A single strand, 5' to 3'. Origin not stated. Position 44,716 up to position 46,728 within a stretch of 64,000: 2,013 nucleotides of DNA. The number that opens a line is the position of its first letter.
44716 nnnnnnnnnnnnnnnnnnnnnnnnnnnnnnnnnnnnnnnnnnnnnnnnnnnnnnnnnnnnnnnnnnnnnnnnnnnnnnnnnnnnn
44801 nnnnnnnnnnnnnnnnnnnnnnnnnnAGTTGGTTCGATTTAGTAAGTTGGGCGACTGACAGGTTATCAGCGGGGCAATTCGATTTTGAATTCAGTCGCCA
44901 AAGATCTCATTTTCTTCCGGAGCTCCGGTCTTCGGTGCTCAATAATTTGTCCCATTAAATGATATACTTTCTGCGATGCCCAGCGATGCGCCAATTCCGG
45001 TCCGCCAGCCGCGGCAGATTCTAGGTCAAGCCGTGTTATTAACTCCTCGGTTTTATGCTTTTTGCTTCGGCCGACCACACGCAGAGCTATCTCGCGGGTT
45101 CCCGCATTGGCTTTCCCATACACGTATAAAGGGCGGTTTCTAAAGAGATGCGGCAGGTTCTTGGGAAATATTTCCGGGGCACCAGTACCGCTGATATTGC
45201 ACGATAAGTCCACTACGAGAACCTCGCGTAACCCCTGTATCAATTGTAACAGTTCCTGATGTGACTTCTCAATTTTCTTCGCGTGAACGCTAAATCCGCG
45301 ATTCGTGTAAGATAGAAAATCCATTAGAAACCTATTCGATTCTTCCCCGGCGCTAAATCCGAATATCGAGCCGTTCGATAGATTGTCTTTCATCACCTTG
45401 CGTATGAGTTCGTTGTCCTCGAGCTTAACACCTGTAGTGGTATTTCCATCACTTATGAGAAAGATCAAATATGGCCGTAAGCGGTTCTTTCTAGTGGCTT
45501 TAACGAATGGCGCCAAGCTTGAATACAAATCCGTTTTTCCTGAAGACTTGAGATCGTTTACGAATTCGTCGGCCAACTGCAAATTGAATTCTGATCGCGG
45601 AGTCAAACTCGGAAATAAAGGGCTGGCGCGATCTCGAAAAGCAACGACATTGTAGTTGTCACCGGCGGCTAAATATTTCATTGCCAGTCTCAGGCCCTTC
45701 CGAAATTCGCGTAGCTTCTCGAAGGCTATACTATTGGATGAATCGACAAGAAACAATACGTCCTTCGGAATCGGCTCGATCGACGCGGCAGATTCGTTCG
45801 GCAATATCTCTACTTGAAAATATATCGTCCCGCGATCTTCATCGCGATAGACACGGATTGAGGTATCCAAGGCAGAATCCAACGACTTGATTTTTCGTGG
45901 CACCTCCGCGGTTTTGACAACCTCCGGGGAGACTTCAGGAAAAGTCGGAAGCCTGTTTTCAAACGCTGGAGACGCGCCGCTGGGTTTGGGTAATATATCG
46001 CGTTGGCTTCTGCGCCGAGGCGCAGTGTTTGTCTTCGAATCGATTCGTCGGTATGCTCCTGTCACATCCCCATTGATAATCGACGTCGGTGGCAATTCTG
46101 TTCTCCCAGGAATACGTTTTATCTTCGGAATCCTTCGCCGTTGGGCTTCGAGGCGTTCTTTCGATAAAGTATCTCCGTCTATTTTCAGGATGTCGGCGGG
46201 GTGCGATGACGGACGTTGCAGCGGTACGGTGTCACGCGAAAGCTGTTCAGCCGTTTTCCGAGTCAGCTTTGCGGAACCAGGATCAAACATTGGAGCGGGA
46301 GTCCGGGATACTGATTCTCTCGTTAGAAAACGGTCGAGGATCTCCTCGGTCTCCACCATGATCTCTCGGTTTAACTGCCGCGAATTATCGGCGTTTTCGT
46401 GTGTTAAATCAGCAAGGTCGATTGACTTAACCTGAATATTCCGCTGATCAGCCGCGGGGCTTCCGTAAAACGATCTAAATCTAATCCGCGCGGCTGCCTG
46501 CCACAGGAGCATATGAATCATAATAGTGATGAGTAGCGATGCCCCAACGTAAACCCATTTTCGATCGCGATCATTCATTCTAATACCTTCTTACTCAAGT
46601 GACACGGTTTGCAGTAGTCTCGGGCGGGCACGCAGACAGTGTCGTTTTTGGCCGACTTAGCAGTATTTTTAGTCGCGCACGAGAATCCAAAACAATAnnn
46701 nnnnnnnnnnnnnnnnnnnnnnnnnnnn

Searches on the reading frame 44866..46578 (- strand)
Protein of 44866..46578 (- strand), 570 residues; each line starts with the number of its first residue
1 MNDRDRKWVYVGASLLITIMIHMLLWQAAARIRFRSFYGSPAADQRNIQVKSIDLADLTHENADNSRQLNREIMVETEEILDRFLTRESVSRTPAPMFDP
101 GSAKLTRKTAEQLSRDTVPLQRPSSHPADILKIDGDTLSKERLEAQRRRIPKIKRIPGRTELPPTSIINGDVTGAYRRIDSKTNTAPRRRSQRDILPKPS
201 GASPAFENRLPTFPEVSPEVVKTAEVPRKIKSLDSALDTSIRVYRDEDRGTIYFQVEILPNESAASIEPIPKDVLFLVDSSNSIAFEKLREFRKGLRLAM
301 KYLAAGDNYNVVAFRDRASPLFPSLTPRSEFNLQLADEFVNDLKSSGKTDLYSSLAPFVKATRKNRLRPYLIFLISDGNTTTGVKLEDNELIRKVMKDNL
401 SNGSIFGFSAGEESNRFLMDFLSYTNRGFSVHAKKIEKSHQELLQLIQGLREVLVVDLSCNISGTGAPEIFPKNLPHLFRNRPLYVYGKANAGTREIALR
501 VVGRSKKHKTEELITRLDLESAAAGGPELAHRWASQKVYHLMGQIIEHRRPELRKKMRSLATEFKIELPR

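Call 12: search_protein_families(library=pfam, proteins=[window:44866-46578:-], max_evalue=0.001)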
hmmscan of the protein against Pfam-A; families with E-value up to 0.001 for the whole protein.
window:44866-46578:- (570 aa): 3 families
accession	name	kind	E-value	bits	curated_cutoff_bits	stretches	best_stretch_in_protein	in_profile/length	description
PF13768.12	VWA_3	-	4.8e-12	46.6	27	1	273-428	2-151/155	von Willebrand factor type A domain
PF13519.12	VWA_2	-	2.5e-08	35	27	1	274-378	1-106/107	von Willebrand factor type A domain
PF00092.34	VWA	-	7.9e-07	29.9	23.8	1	273-435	1-164/174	von Willebrand factor type A domain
